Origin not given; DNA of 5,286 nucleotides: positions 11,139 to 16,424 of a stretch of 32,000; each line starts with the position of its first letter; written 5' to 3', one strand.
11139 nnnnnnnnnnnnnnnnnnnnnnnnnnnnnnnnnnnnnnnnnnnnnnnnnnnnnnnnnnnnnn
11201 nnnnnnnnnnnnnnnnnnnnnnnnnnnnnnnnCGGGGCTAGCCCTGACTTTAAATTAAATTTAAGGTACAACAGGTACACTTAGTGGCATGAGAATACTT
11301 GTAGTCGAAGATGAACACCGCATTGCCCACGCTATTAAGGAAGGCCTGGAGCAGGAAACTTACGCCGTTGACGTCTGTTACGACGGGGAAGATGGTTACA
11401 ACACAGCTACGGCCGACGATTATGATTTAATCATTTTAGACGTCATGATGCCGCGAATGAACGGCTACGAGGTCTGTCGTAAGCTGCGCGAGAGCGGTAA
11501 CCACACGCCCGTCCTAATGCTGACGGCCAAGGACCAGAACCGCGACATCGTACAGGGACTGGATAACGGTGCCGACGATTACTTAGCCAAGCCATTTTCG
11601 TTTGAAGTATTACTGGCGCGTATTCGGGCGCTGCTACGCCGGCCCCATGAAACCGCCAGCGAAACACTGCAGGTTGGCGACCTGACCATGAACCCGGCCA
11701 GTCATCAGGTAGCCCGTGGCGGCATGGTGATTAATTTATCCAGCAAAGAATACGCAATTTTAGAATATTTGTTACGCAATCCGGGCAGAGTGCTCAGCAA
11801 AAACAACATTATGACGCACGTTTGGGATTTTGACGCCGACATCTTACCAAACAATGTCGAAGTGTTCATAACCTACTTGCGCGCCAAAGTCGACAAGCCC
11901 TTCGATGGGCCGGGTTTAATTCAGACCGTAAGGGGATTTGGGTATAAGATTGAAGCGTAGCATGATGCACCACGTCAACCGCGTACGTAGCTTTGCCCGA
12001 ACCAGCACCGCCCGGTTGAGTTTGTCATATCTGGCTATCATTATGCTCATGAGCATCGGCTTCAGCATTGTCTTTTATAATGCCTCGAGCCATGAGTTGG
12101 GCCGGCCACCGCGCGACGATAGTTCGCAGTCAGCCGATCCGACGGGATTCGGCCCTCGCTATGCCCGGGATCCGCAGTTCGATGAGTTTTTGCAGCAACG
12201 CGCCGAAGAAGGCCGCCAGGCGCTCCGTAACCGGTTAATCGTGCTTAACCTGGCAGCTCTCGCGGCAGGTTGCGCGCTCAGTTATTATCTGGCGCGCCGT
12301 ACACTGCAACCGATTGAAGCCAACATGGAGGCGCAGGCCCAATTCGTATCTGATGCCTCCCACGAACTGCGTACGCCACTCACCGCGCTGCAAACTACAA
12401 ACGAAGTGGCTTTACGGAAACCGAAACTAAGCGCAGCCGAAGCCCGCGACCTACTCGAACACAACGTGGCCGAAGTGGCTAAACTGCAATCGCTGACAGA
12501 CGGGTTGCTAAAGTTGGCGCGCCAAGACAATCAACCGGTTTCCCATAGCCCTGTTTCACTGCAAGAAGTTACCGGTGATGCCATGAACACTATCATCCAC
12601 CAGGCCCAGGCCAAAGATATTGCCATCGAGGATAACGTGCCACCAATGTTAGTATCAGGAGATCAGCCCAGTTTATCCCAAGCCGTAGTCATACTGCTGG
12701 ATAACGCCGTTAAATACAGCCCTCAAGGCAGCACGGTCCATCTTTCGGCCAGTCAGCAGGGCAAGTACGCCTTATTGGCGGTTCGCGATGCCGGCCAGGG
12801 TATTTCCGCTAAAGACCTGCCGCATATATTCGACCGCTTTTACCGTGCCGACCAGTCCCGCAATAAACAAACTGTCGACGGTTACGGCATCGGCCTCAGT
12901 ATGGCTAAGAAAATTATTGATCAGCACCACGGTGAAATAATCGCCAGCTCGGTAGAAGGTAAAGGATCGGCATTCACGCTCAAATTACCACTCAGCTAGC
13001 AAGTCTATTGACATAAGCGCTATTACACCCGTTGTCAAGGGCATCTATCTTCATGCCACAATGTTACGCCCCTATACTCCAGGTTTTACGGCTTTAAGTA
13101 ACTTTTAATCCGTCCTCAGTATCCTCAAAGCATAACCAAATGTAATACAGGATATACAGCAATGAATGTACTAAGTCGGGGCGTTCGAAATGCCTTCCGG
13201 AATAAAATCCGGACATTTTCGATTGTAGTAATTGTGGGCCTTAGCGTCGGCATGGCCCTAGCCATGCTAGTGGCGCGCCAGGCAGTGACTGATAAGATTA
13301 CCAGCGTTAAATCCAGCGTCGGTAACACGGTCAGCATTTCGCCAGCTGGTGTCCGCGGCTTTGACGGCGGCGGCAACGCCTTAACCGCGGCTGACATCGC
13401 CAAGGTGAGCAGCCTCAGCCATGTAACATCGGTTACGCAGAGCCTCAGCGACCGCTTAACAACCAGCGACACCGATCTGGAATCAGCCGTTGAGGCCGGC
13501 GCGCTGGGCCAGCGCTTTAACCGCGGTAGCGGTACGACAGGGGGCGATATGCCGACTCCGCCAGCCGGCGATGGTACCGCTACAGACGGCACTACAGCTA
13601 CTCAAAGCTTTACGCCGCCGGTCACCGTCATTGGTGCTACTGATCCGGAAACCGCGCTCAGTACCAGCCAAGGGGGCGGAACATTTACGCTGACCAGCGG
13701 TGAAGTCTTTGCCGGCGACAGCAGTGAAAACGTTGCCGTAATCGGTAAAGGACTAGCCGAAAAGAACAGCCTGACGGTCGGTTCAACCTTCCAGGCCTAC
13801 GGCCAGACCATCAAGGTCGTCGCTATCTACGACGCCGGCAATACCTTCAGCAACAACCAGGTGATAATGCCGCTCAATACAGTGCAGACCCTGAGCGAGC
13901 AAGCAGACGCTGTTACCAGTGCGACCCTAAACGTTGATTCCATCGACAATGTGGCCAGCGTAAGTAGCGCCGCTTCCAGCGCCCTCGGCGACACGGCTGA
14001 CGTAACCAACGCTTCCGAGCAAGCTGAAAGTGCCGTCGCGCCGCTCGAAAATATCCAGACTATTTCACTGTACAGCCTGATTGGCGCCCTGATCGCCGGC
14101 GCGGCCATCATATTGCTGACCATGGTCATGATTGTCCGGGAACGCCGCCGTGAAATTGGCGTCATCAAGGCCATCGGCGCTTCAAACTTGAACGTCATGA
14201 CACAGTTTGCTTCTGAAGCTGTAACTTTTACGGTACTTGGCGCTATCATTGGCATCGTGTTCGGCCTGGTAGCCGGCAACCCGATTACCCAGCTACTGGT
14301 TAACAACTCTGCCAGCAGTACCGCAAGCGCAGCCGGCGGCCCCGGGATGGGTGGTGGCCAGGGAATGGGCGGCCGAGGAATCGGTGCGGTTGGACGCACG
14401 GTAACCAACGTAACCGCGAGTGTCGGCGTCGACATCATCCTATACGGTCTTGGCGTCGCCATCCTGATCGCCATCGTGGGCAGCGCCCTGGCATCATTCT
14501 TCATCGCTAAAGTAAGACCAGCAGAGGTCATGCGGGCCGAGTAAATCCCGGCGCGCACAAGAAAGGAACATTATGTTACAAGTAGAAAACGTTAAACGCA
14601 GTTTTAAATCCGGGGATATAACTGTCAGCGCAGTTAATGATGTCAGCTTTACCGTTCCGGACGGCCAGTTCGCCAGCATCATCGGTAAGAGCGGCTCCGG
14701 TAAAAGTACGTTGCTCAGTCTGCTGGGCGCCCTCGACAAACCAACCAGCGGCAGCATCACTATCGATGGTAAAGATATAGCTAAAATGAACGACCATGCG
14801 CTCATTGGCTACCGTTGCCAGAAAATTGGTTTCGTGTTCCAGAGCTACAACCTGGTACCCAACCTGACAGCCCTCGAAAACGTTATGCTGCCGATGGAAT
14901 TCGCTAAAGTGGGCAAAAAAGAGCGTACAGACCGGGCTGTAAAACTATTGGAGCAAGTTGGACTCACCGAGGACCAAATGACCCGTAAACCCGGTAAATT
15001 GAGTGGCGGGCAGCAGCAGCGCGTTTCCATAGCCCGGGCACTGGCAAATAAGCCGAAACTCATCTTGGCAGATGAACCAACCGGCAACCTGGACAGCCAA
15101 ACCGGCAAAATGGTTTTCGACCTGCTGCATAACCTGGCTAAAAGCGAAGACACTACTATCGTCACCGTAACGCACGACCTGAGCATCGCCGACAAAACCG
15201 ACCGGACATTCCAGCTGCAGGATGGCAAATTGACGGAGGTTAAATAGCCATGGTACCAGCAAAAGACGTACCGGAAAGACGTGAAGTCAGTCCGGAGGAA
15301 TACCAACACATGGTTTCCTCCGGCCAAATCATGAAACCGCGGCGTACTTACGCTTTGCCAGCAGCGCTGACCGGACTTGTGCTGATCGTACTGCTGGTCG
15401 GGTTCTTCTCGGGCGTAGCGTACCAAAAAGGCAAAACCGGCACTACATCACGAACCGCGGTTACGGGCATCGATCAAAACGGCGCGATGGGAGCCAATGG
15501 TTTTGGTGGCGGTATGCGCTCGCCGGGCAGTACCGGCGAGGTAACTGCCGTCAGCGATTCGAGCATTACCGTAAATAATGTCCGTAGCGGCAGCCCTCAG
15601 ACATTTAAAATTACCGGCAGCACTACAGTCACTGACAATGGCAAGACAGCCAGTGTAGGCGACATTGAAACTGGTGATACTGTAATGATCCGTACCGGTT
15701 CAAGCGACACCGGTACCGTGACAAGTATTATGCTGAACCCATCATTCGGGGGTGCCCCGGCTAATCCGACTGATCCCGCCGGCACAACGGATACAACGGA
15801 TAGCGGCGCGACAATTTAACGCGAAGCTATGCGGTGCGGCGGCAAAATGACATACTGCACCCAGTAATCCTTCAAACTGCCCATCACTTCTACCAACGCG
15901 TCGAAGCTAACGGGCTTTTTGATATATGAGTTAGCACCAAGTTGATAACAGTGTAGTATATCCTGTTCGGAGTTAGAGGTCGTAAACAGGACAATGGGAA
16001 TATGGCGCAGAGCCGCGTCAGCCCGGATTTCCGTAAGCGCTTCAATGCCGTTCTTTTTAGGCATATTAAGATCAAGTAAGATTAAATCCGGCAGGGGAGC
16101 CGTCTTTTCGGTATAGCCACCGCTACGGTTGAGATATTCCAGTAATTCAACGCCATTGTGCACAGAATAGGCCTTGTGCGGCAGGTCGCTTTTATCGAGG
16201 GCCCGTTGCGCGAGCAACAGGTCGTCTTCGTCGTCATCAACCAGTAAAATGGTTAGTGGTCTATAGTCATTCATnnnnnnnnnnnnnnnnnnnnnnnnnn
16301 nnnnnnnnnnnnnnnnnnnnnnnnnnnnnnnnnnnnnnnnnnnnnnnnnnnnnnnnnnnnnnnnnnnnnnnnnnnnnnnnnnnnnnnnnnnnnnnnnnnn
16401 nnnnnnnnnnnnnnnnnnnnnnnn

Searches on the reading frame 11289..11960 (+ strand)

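Call 12: search_protein_families(library=ncbifam, proteins=[window:11289-11960:+], max_evalue=0.00001)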
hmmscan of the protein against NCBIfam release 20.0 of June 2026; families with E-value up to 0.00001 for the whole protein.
window:11289-11960:+ (223 aa): 95 families (the best 25 are shown)
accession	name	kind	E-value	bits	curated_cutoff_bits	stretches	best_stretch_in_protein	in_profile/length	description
TIGR01387.1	cztR_silR_copR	subfamily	2.4e-73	246.4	279.2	1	3-220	1-217/218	heavy metal response regulator transcription factor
NF041734.1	resp_reg_RppA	equivalog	7.7e-67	225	250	1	1-222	1-228/229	two-component system response regulator RppA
NF040689.1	MtrAB_MtrA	equivalog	2.5e-62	210.1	300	1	3-221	1-218/219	MtrAB system response regulator MtrA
NF007346.1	PRK09836.1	equivalog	7.6e-61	205.8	420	1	1-222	1-222/227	copper/silver response regulator transcription factor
NF008567.0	PRK11517.1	equivalog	3.3e-60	203.2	353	1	1-223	1-220/223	response regulator transcription factor HprR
TIGR02154.1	PhoB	equivalog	3e-58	196.8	296.2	1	2-221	4-225/226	phosphate regulon transcriptional regulator PhoB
NF041733.1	resp_reg_CseB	equivalog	5.9e-56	189.4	350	1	2-222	2-227/228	two-component system response regulator CseB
NF053854.1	RespRegPhoBBctds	equivalog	1e-55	188.5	270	1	3-221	1-224/225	two-component system response regulator PhoB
NF045944.1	ResRegRpaBCyano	equivalog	7e-55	185.9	330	1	4-221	1-227/229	response regulator transcription factor RpaB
NF008296.0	PRK11083.1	equivalog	5.8e-54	182.9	273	1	2-222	5-226/228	two-component system response regulator CreB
NF007928.2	PRK10643.1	equivalog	5.9e-54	183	330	1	1-220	1-215/216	two-component system response regulator PmrA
NF007663.1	PRK10336.1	equivalog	1e-53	182.4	345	1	1-221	1-216/219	quorum sensing response regulator transcription factor QseB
NF045991.1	RespRegCtrARhodob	equivalog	2.6e-52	177.8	350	1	1-221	1-221/224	response regulator transcription factor CtrA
NF012023.0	PRK15479.1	equivalog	5.8e-51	173.2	337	1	1-222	1-218/224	transcriptional regulator TctD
NF040534.1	resp_reg_YycF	equivalog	3.6e-50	170.4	340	1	2-221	2-227/231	response regulator YycF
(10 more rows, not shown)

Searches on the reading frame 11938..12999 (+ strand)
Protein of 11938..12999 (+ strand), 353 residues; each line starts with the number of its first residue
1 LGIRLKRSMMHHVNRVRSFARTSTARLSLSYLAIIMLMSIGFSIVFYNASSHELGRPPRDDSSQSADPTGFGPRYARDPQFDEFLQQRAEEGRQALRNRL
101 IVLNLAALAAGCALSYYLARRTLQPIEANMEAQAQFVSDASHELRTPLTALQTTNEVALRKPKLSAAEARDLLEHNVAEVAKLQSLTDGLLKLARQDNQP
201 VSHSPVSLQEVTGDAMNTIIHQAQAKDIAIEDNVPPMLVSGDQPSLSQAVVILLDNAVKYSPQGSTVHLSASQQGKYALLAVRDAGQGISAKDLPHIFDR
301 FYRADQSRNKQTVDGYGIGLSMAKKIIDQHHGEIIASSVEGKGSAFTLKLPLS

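Call 12: search_protein_families(library=ncbifam, proteins=[window:11938-12999:+], max_evalue=0.00001)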
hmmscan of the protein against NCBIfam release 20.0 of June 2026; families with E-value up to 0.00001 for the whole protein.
window:11938-12999:+ (353 aa): 76 families (the best 25 are shown)
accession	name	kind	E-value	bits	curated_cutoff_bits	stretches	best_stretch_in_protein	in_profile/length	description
NF041735.1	hist_kin_RppB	equivalog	4.6e-53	180.6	400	1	95-351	178-438/438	two-component system sensor histidine kinase RppB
NF046044.1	PnpS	equivalog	1.3e-52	179.2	400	1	132-351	169-390/390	two-component system histidine kinase PnpS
TIGR02966.1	phoR_proteo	equivalog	1.6e-50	172.1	334.2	1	74-349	53-332/333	phosphate regulon sensor histidine kinase PhoR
TIGR01386.1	cztS_silS_copS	subfamily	6.5e-48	163.8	292.55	1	123-351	231-457/457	heavy metal sensor histidine kinase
NF033092.0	HK_WalK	equivalog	5.8e-44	150.6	725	1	132-352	371-594/594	cell wall metabolism sensor histidine kinase WalK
NF033093.1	HK_VicK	exception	7.3e-40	136.9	680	1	134-351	210-434/448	cell wall metabolism sensor histidine kinase VicK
NF040691.1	MtrAB_MtrB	equivalog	1.4e-39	136.5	450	1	124-352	262-492/507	MtrAB system histidine kinase MtrB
NF008312.0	PRK11100.1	equivalog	4.9e-38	131.2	356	1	134-351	257-473/477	two-component system sensor histidine kinase CreC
NF007345.0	PRK09835.1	subfamily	5.5e-38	130.7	423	1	123-351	252-479/482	Cu(+)/Ag(+) sensor histidine kinase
NF006800.0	PRK09303.1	equivalog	4.3e-36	124.7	342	1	125-352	143-377/383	histidine kinase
NF012163.2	BaeS_SmeS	equivalog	6.2e-36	124.3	500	1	126-338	233-444/457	sensor histidine kinase efflux regulator BaeS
NF007007.0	PRK09470.1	equivalog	1.4e-34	119.9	486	1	124-352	236-459/463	envelope stress sensor histidine kinase CpxA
NF007837.0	PRK10549.1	equivalog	4.4e-32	111.4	603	1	125-352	232-458/466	envelope stress sensor histidine kinase BaeS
NF041210.1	his_kin_PieS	equivalog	8e-32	110.8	850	1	126-352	243-470/474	two component system sensor histidine kinase PieS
NF008235.0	PRK11006.1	equivalog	1.1e-31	110.2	390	1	117-351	188-422/431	phosphate regulon sensor histidine kinase PhoR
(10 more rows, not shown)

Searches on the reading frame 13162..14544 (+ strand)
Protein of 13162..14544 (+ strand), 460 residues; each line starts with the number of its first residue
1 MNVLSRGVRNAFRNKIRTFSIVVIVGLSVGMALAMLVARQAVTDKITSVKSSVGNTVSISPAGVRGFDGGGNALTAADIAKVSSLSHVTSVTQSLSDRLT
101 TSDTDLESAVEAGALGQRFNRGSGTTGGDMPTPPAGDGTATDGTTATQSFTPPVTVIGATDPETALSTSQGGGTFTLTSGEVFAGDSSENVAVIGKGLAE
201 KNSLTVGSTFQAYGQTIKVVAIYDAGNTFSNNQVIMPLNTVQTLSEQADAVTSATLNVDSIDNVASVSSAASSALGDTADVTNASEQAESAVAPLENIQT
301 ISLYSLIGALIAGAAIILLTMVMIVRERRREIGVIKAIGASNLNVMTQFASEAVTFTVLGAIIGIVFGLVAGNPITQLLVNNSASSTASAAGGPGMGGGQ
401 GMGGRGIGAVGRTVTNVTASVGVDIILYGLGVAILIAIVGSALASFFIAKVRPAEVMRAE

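Call 12: search_protein_families(library=ncbifam, proteins=[window:13162-14544:+], max_evalue=0.00001)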
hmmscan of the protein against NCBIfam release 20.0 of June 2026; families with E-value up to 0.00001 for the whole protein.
window:13162-14544:+ (460 aa): 7 families
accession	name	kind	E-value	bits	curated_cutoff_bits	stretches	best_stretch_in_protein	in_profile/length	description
TIGR02212.1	lolCE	equivalog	8.2e-16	57.9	362.45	1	214-378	181-345/411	lipoprotein-releasing ABC transporter permease subunit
NF008357.0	PRK11146.1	exception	4e-10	39.1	439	1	215-379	185-349/414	lipoprotein-releasing ABC transporter permease subunit LolE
NF038347.1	FtsX_Gpos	exception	2.3e-09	37.1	225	1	255-377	125-246/296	permease-like cell division protein FtsX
NF007826.0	PRK10535.1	equivalog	1e-08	33.9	966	1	302-375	526-598/648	macrolide ABC transporter ATP-binding protein/permease MacB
TIGR02213.1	lolE_release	exception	1.4e-08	34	540.35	1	215-378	182-345/411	lipoprotein-releasing ABC transporter permease subunit LolE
TIGR03434.1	ADOP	subfamily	5.2e-08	31.5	622.3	1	187-391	557-770/803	ADOP family duplicated permease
NF038346.1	FtsX_actino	exception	8.9e-08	31.8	250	1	215-372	95-252/308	permease-like cell division protein FtsX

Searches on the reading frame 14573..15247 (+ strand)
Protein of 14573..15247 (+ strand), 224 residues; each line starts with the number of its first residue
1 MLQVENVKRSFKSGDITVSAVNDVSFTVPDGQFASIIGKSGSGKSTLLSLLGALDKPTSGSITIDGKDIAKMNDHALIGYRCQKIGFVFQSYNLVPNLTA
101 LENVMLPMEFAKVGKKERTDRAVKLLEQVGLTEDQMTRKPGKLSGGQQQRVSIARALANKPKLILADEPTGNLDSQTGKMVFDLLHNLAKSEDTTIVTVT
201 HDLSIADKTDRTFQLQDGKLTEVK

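Call 13: search_protein_families(library=pfam, proteins=[window:14573-15247:+], max_evalue=0.00001)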
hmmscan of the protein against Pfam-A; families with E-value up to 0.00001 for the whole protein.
window:14573-15247:+ (224 aa): 2 families
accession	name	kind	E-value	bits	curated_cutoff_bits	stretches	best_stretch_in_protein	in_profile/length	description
PF00005.33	ABC_tran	-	2.3e-38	132.3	25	1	21-170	1-136/137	ABC transporter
PF02463.25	SMC_N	-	2.8e-06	27.4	40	0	115-215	116-214/220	RecF/RecN/SMC N terminal domain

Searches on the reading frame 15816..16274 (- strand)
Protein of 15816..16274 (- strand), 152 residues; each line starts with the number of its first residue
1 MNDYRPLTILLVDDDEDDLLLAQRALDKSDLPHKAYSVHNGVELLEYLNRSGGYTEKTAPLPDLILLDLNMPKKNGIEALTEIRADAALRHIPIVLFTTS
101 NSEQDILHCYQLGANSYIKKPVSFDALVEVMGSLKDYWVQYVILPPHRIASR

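Call 13: search_protein_families(library=pfam, proteins=[window:15816-16274:-], max_evalue=0.00001)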
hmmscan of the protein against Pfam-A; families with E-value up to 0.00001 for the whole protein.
window:15816-16274:- (152 aa): 1 family
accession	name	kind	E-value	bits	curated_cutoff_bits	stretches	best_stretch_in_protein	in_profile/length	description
PF00072.30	Response_reg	-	2.3e-22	79.7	30.2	1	9-129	1-108/111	Response regulator receiver domain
